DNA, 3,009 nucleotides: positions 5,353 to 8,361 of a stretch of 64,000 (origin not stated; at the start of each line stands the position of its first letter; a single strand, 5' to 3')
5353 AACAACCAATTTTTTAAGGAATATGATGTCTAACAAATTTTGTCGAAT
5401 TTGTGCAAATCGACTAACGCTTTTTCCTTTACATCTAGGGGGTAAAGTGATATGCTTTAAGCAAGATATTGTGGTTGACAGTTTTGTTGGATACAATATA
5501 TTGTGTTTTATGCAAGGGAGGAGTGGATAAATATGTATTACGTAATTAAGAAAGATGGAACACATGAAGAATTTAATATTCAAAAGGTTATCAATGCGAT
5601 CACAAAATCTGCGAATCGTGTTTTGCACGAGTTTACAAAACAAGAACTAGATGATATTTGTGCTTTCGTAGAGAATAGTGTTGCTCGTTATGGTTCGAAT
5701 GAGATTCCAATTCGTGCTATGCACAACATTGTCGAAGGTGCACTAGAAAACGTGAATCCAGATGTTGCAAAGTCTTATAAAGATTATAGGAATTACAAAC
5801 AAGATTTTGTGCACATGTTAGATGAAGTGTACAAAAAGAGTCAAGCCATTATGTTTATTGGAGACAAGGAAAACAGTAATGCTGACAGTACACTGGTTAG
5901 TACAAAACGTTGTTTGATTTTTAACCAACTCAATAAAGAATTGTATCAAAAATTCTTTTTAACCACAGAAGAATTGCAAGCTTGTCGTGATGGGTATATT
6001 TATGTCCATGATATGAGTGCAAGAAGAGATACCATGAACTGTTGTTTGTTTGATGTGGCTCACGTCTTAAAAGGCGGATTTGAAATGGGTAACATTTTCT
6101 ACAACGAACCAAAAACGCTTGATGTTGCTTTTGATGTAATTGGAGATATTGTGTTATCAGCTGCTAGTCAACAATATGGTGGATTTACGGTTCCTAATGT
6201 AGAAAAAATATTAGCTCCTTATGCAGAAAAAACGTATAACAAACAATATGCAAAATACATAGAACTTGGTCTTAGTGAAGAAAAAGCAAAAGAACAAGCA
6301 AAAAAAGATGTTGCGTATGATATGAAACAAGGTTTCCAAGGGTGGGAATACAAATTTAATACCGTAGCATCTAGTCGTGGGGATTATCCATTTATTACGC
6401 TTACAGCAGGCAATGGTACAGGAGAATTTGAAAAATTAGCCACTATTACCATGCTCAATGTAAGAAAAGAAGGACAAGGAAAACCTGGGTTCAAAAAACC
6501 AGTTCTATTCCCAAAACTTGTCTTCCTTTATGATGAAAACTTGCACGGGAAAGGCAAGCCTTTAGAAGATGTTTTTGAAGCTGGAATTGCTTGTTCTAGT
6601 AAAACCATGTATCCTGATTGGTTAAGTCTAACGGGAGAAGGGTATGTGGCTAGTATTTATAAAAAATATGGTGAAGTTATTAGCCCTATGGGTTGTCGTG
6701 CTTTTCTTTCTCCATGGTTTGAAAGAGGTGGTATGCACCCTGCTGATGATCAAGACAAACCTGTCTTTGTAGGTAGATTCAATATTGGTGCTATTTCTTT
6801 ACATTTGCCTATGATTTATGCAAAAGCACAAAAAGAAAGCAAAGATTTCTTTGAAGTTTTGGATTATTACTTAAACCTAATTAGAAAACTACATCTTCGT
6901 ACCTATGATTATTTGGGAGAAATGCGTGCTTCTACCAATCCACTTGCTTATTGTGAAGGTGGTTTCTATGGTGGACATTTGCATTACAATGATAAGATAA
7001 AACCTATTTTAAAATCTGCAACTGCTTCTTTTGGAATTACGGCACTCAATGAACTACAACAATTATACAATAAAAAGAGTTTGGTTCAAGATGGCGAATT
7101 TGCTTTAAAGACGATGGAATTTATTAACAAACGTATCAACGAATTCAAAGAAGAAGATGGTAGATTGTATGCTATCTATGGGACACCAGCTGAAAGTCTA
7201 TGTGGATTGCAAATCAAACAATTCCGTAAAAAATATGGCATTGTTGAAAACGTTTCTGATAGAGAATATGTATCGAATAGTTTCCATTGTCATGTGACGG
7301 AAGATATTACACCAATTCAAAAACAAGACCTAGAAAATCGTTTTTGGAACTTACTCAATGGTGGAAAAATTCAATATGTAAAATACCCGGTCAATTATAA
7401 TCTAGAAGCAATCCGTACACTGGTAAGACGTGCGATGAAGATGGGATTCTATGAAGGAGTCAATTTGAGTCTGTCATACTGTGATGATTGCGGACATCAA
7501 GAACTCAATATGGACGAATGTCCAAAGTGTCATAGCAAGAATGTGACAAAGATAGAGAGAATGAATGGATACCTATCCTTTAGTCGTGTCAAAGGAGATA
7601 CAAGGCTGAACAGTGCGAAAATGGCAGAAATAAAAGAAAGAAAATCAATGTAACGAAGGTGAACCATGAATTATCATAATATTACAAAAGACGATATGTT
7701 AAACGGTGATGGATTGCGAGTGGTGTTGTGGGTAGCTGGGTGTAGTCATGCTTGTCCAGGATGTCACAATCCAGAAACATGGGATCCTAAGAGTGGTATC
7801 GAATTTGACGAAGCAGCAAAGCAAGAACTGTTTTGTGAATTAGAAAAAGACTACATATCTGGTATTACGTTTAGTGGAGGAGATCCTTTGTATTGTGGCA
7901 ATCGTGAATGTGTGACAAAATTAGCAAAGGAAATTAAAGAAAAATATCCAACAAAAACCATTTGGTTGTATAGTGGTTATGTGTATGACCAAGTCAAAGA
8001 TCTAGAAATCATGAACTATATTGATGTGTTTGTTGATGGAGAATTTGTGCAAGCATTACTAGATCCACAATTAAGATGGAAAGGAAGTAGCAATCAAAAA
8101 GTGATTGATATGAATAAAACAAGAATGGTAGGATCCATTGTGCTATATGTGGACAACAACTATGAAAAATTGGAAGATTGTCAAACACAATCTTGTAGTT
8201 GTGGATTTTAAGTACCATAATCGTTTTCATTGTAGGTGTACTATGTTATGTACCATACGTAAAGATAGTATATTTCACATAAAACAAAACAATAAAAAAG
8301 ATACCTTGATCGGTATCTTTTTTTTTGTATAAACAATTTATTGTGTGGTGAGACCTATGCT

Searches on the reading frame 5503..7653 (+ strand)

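Call 18: search_protein_families(library=ncbifam, proteins=[window:5503-7653:+], max_evalue=0.00001)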
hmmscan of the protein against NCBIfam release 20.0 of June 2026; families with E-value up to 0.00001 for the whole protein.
window:5503-7653:+ (716 aa): 8 families
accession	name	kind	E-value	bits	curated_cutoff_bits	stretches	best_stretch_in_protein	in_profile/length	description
TIGR02487.1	NrdD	equivalog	3.4e-169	564.1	326.35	1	122-716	1-581/581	anaerobic ribonucleoside-triphosphate reductase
NF006732.0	PRK09263.1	equivalog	4.2e-131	438.7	657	1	12-713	3-702/712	anaerobic ribonucleoside-triphosphate reductase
NF005497.0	PRK07111.1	equivalog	2.9e-100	336.7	764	2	259-714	293-741/746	anaerobic ribonucleoside triphosphate reductase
NF011292.0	PRK14704.1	equivalog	2.8e-69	234.3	736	1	103-713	12-614/618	anaerobic ribonucleoside triphosphate reductase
NF006126.0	PRK08270.1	equivalog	1e-26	93.4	548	2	428-714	404-679/684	ribonucleoside triphosphate reductase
NF006358.0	PRK08579.1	equivalog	2.2e-18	65.8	585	1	428-691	335-602/624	anaerobic ribonucleoside triphosphate reductase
TIGR02827.1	RNR_anaer_Bdell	equivalog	2e-17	63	568.3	1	430-692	328-578/596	anaerobic ribonucleoside-triphosphate reductase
NF006127.0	PRK08271.1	equivalog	1.2e-16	60.4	545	1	430-695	357-610/631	anaerobic ribonucleoside-triphosphate reductase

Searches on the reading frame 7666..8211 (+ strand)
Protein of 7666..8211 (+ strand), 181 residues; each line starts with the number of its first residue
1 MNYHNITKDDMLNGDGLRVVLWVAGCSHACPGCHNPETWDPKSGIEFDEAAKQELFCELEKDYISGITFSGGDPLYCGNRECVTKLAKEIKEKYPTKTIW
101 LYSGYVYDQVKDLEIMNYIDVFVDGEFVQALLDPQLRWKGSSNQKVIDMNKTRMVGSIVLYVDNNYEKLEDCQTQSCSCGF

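Call 18: search_protein_families(library=ncbifam, proteins=[window:7666-8211:+], max_evalue=0.00001)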
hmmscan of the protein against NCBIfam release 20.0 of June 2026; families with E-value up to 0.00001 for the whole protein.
window:7666-8211:+ (181 aa): 15 families
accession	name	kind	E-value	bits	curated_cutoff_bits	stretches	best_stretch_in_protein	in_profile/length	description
TIGR02491.1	NrdG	equivalog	1.2e-57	194.1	126.1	1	2-149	1-153/154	anaerobic ribonucleoside-triphosphate reductase activating protein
NF008335.0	PRK11121.1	equivalog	2.5e-44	150.7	199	1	1-148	1-152/154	anaerobic ribonucleoside-triphosphate reductase-activating protein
TIGR02826.1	RNR_activ_nrdG3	equivalog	3.6e-17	62.6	151.7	1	19-153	18-142/148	anaerobic ribonucleoside-triphosphate reductase activating protein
TIGR02493.1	PFLA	equivalog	1e-12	47.9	231.75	1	10-121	9-121/235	pyruvate formate-lyase-activating protein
NF043069.1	T4HPD_activ_SAM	equivalog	5.9e-12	45.6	425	1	5-49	6-50/299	trans-4-hydroxy-L-proline dehydratase activase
TIGR02494.1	PFLE_PFLC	subfamily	8.1e-12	45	174.35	1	5-50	3-48/293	glycyl-radical enzyme activating protein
TIGR04041.1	activase_YjjW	hypoth_equivalog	9e-10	38.4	250.2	0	10-40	11-41/276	YjjW family glycine radical enzyme activase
TIGR04003.1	rSAM_BssD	equivalog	1.7e-09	37.3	496.45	0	7-47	7-47/314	[benzylsuccinate synthase]-activating enzyme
NF033717.2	HPDL_rSAM_activ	equivalog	1e-08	34.8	420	0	13-50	16-53/311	4-hydroxyphenylacetate decarboxylase activase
TIGR02495.1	NrdG2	equivalog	6.8e-08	32.1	131.15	1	18-77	18-76/193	anaerobic ribonucleoside-triphosphate reductase activating protein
NF008356.0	PRK11145.1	equivalog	3.2e-07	29.9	375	1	5-119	9-124/246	pyruvate formate lyase 1-activating protein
TIGR04395.1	cutC_activ_rSAM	equivalog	4.3e-07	29.5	360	0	4-50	8-54/309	choline TMA-lyase-activating enzyme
NF048010.1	SfplDhtActHpsHDes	equivalog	6.7e-07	28.4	430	0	5-48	10-53/298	(2S)-3-sulfopropanediol dehydratase activating enzyme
NF007483.0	PRK10076.1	equivalog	1.6e-06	27.5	326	1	4-43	25-64/292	[formate-C-acetyltransferase]-activating enzyme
NF033719.1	ind_deCO2_activ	equivalog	2e-06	27.3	425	0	12-49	12-49/302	indoleacetate decarboxylase activase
